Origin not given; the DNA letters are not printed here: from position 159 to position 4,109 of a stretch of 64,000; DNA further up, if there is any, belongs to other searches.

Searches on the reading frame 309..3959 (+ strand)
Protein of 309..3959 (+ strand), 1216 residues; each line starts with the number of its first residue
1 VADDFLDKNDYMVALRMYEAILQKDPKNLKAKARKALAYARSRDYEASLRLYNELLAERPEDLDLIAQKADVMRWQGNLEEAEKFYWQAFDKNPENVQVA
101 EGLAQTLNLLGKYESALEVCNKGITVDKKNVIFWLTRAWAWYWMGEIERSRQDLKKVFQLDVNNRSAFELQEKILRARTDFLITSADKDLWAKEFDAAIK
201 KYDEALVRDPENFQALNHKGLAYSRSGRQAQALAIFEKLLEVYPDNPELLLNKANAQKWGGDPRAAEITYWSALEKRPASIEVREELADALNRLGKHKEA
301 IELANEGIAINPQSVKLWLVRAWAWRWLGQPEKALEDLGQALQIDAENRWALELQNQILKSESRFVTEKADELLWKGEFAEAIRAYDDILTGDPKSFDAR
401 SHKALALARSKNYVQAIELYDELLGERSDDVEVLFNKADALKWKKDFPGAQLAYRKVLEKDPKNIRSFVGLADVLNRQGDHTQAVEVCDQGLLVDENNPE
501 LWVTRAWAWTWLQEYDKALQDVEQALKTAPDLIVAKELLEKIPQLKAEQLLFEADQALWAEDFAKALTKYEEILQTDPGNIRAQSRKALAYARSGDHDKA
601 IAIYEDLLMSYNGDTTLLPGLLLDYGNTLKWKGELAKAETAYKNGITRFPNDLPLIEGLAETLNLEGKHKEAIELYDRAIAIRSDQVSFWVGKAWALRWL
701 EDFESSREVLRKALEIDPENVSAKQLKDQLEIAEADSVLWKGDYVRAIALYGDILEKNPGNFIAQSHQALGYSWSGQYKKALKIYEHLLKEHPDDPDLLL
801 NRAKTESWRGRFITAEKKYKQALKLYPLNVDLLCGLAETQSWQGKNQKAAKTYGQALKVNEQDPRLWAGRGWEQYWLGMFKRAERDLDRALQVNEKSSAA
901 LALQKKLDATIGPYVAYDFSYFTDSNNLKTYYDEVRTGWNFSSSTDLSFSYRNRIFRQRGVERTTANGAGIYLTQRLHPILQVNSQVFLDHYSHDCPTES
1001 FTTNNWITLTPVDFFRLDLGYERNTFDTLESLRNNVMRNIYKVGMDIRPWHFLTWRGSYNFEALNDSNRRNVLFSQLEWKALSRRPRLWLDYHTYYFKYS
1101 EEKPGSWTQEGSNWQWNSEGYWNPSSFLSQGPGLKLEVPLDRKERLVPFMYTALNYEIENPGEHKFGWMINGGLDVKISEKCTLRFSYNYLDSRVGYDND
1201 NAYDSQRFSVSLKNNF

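Call 35: find_encoding_contigs(protein=window:309-3959:+, flank=10000, max_places=3)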
Protein window:309-3959:+ (1216 aa): no gene with exactly this product is on record in the collection.
